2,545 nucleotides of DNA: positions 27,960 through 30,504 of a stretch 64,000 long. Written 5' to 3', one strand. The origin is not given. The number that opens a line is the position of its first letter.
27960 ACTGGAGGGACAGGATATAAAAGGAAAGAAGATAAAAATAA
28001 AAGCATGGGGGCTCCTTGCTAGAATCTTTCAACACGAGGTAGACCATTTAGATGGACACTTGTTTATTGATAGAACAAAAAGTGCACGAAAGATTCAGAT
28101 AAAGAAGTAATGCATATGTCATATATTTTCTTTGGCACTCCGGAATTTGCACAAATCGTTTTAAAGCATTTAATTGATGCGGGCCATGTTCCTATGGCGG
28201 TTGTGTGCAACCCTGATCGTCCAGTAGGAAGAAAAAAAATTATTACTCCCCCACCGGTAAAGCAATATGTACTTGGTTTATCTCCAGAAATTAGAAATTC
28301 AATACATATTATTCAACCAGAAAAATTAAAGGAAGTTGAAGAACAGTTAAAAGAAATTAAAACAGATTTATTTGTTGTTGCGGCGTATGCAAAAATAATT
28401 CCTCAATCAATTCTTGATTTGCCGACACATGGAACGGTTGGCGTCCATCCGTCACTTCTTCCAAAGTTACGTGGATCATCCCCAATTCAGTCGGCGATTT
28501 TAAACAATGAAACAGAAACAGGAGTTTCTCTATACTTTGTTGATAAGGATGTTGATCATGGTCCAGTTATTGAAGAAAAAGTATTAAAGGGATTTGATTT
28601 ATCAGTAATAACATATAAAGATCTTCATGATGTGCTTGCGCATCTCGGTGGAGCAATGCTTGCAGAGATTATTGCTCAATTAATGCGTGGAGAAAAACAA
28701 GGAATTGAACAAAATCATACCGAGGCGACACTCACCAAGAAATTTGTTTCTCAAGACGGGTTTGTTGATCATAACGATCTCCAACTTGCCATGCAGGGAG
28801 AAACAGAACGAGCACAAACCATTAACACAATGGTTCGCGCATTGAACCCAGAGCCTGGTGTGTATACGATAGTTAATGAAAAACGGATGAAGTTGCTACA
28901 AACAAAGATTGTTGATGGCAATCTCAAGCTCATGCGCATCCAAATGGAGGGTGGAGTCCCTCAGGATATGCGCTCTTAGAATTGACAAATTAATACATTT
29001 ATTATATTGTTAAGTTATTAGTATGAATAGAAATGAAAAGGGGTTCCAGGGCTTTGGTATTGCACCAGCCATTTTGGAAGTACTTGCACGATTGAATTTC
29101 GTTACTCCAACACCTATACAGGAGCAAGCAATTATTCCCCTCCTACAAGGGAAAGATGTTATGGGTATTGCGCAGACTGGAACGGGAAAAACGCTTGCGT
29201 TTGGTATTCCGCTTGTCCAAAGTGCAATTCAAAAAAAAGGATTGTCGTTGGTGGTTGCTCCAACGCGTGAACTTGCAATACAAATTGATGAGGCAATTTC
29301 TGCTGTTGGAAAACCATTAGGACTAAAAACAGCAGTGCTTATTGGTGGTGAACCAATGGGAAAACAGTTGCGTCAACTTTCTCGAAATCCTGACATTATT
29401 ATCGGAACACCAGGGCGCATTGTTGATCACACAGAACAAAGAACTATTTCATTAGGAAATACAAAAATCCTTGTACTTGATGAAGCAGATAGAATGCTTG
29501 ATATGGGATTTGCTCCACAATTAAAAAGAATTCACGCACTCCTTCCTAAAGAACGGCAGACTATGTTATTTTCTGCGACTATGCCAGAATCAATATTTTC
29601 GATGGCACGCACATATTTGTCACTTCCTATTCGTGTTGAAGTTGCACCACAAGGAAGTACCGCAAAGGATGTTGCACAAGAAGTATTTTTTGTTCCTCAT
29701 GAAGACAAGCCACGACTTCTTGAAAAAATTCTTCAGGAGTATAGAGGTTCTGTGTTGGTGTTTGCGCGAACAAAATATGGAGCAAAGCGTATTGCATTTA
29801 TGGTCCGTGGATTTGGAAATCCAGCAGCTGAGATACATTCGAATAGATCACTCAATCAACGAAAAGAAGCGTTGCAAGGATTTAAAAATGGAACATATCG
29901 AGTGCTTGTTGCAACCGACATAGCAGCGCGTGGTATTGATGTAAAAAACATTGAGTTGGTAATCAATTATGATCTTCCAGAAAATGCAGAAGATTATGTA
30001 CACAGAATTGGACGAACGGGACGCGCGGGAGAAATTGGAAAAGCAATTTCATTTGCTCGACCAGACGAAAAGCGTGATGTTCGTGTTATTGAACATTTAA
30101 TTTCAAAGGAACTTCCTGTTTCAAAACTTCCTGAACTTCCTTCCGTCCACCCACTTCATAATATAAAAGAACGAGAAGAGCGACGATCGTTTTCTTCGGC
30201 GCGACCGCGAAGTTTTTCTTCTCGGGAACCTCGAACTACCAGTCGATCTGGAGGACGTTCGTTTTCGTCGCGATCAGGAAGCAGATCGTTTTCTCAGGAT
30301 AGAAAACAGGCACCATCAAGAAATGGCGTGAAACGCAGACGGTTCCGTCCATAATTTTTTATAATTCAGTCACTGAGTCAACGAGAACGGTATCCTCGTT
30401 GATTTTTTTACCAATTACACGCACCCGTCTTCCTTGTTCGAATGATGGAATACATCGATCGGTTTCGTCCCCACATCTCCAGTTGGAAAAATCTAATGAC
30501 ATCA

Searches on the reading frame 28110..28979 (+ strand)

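Call 32: search_protein_families(library=ncbifam, proteins=[window:28110-28979:+], max_evalue=0.001)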
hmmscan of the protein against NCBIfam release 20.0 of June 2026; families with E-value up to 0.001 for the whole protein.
window:28110-28979:+ (289 aa): 7 families
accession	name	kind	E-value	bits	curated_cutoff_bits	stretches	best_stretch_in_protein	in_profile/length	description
TIGR00460.1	fmt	equivalog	3.5e-52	177.5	201.5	1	6-270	4-253/315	methionyl-tRNA formyltransferase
NF005998.1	PRK08125.1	equivalog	4.1e-26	91.5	777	1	10-271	8-251/649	bifunctional UDP-4-amino-4-deoxy-L-arabinose formyltransferase/UDP-glucuronic acid oxidase ArnA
NF005414.0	PRK06988.1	equivalog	2e-22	79.5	316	1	64-273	55-255/311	formyltransferase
TIGR00639.1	PurN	equivalog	1.3e-14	54.2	150.1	1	75-163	70-158/192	phosphoribosylglycinamide formyltransferase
NF004684.0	PRK06027.1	subfamily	2.1e-10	40.7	223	1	71-160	152-241/286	formyltetrahydrofolate deformylase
TIGR00655.1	PurU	equivalog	1.2e-08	34.9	285.95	1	71-160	147-236/280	formyltetrahydrofolate deformylase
NF005755.0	PRK07579.1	equivalog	3.5e-06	27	238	1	86-187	67-167/245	dTDP-4-amino-4,6-dideoxyglucose formyltransferase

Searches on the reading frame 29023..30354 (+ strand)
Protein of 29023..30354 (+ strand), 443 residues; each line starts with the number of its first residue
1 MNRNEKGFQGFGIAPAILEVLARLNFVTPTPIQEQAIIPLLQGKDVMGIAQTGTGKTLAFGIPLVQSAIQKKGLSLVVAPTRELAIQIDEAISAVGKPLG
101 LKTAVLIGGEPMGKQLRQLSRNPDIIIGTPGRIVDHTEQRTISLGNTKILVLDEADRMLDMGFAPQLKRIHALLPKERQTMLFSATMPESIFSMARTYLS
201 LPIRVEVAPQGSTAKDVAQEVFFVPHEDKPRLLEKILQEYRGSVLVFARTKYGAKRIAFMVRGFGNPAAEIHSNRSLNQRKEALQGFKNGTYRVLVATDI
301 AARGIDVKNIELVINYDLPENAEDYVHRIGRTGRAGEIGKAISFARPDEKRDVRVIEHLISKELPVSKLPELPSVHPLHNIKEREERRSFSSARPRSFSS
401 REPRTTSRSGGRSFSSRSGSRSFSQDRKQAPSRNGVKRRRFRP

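Call 32: search_protein_families(library=ncbifam, proteins=[window:29023-30354:+], max_evalue=0.001)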
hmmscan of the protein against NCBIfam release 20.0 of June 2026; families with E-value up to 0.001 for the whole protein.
window:29023-30354:+ (443 aa): 39 families (the best 25 are shown)
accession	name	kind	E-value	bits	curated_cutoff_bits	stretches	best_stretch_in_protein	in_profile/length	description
NF053631.1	RNA_helic_CshA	equivalog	3.4e-110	368.9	646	1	8-372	1-368/434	degradosome RNA helicase CshA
NF007882.0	PRK10590.1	equivalog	1.7e-105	353.6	743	1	8-440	3-448/456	ATP-dependent RNA helicase RhlE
NF008744.0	PRK11776.1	equivalog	3.2e-104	349.1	524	1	6-373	4-374/460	ATP-dependent RNA helicase DbpA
NF053710.1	RNA_heli_RhlE2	exception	4.9e-104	349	925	1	8-411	3-419/635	RNA helicase RhlE2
NF053711.1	RNA_heli_RhlE1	exception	2.6e-103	346.1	750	1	8-372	3-375/434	RNA helicase RhlE1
NF008642.0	PRK11634.1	equivalog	2.5e-89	300.3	989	1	4-371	4-375/628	DEAD/DEAH family ATP-dependent RNA helicase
NF003419.0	PRK04837.1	equivalog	3.9e-89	299.3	588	1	5-393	8-408/424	ATP-dependent RNA helicase RhlB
NF002340.1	PRK01297.1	equivalog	6.9e-89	298.2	564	1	7-363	2-371/372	ATP-dependent RNA helicase RhlB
NF053636.1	DDHlcsCsdAPsy1082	equivalog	8.2e-87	291.8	890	1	8-429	5-427/512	DEAD/DEAH box helicase CsdA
NF008394.0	PRK11192.1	equivalog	2.4e-86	290.3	507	1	7-387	4-393/441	ATP-dependent RNA helicase SrmB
NF003390.0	PRK04537.1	equivalog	8.9e-76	256.1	732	1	7-440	10-466/572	ATP-dependent RNA helicase RhlB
TIGR01389.1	recQ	equivalog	4.2e-22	78.3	640.2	1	31-360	16-340/591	DNA helicase RecQ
TIGR00614.1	recQ_fam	subfamily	5.7e-18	64.9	219.8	1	31-362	14-344/470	RecQ family ATP-dependent DNA helicase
TIGR04121.1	DEXH_lig_assoc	equivalog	5.8e-18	64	850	1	28-334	13-345/804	ligase-associated DNA damage response DEXH box helicase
NF010337.0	PRK13766.1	equivalog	1e-17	63.5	610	2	244-341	369-473/781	Hef nuclease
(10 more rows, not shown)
